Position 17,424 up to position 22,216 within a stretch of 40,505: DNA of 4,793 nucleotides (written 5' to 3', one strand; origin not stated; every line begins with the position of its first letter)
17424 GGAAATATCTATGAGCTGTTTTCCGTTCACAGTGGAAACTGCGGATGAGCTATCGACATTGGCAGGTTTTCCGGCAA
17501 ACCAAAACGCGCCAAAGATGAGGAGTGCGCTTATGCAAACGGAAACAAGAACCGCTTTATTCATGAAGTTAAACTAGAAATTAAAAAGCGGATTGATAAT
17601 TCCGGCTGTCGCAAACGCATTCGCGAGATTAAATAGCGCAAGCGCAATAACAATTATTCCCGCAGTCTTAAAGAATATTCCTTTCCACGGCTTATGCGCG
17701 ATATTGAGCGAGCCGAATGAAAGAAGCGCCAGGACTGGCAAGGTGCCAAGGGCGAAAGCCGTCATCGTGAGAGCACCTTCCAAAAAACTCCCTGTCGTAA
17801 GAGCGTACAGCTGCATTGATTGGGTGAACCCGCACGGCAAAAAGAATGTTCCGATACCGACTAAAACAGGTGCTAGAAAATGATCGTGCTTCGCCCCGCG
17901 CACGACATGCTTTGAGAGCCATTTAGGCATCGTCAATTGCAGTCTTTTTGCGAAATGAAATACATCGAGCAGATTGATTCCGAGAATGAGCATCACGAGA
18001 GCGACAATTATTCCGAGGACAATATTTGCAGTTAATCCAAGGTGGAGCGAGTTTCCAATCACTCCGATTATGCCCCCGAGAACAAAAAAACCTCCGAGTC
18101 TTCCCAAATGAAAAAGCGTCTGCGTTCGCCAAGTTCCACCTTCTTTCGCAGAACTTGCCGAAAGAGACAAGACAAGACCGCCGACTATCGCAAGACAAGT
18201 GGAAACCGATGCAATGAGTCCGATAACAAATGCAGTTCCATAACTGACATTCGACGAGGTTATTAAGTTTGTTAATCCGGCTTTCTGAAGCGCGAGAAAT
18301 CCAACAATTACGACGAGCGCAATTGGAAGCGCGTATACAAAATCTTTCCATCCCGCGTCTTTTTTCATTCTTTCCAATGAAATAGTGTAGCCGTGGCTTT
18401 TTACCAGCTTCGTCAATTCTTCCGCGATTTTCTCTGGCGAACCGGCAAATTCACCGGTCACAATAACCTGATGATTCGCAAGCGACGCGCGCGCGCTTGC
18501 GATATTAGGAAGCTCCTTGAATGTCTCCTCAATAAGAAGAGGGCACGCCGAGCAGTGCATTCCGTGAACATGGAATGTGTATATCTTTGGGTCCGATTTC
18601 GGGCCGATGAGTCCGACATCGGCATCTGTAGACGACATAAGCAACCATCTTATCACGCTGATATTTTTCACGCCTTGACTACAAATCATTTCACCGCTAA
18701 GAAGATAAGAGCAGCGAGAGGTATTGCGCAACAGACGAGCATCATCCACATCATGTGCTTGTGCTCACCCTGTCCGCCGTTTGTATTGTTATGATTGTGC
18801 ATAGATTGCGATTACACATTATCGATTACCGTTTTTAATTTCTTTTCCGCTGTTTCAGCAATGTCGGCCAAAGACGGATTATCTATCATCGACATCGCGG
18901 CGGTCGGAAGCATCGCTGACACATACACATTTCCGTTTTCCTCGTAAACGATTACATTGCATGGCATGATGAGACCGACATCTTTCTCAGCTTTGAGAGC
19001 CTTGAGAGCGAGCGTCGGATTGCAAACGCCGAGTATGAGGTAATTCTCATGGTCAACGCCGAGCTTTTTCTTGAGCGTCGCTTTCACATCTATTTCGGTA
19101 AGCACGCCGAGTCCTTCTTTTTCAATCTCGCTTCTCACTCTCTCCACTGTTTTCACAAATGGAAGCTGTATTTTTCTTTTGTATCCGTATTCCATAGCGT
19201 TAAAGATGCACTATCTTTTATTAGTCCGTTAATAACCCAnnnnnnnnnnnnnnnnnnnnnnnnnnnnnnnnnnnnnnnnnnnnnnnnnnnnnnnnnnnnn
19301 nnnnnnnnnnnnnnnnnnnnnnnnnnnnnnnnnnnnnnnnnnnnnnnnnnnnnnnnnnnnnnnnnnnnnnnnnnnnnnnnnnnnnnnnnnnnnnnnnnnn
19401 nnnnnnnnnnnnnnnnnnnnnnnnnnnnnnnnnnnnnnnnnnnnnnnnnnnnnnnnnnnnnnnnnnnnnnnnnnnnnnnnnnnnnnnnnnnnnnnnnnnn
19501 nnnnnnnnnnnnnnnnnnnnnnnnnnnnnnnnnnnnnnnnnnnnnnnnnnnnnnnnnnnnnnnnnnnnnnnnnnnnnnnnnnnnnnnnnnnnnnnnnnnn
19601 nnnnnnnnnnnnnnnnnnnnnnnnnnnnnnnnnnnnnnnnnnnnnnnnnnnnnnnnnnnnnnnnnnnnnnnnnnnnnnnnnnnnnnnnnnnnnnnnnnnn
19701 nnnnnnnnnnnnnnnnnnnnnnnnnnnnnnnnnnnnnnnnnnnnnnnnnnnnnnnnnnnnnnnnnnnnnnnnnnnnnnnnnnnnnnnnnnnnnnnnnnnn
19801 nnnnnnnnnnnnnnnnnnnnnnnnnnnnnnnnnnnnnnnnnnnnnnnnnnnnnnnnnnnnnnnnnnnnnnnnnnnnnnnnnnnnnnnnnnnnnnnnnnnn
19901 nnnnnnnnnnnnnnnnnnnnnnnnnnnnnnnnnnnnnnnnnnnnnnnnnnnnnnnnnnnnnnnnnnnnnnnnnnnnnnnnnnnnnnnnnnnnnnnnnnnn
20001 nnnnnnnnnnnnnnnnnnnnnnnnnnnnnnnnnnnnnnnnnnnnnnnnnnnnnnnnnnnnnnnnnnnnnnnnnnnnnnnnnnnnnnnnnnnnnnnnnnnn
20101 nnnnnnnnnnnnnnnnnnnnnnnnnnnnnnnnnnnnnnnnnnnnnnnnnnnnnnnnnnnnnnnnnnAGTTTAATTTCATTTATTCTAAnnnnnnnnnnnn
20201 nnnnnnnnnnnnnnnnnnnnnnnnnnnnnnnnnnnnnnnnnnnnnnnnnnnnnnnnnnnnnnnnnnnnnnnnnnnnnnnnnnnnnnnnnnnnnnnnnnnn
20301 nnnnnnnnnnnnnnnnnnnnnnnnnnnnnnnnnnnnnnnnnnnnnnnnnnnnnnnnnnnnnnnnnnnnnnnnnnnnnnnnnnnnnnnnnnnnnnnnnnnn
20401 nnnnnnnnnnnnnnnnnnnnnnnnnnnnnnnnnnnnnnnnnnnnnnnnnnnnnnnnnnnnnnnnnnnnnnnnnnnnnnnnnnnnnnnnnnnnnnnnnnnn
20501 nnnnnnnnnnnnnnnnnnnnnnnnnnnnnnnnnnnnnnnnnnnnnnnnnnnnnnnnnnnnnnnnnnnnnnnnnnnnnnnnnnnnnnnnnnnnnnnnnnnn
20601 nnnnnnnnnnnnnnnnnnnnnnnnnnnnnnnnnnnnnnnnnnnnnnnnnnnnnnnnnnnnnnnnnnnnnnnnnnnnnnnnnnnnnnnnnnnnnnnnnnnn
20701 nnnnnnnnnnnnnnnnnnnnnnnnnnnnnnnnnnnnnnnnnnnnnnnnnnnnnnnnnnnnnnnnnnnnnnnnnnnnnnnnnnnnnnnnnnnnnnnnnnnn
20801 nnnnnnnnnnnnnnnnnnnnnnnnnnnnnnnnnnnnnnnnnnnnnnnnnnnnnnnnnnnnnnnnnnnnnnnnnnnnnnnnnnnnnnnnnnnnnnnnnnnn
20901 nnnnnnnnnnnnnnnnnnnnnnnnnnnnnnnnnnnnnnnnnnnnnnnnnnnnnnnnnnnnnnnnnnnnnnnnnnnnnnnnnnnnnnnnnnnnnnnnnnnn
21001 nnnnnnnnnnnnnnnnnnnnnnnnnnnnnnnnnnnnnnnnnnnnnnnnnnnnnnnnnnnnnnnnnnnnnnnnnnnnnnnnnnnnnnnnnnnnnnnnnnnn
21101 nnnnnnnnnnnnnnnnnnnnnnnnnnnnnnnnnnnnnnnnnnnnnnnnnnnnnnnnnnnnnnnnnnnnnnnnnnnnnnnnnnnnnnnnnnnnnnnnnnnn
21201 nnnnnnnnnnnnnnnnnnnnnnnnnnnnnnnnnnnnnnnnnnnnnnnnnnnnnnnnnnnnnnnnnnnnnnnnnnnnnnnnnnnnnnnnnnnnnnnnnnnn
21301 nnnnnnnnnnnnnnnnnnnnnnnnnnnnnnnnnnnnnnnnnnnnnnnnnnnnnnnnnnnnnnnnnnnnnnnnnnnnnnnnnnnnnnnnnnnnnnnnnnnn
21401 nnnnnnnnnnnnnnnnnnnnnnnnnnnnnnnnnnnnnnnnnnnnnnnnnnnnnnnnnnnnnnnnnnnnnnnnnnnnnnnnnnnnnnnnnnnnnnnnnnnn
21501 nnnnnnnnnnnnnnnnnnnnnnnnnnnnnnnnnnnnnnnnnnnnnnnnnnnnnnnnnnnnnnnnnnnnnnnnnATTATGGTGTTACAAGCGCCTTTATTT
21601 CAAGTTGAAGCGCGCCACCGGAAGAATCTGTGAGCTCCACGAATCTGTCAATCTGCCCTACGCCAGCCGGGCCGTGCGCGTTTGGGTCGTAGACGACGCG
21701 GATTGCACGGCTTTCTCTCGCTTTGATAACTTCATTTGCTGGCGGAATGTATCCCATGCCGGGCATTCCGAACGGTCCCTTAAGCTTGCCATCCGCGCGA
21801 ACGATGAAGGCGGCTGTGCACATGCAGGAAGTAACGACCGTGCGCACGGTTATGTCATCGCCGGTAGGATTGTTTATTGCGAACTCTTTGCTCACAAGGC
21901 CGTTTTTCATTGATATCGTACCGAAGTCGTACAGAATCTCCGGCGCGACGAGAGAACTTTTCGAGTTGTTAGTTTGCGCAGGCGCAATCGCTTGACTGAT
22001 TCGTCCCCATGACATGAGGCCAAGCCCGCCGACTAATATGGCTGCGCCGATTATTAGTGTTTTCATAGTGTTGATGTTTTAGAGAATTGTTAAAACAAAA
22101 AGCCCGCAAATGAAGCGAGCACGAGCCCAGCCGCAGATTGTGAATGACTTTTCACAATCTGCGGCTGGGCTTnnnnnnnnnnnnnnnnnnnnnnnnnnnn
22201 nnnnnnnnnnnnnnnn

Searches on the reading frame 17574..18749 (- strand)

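Call 54: search_protein_families(library=pfam, proteins=[window:17574-18749:-], max_evalue=0.001)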
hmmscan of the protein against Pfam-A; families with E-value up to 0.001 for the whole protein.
window:17574-18749:- (391 aa): 2 families
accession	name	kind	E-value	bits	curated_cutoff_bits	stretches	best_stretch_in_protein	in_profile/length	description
PF13386.12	DsbD_2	-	2.5e-31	109.6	24.9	1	172-372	1-198/199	Cytochrome C biogenesis protein transmembrane region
PF00403.32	HMA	-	4.3e-12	46.7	24.8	1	58-116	1-60/62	Heavy-metal-associated domain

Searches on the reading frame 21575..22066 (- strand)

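Call 54: search_protein_families(library=pfam, proteins=[window:21575-22066:-], max_evalue=0.001)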
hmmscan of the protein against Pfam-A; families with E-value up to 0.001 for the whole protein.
window:21575-22066:- (163 aa): 1 family
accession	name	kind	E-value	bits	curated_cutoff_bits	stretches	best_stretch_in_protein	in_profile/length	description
PF07610.17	DUF1573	-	9.9e-07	29.2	26.1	1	45-86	7-47/98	Protein of unknown function (DUF1573)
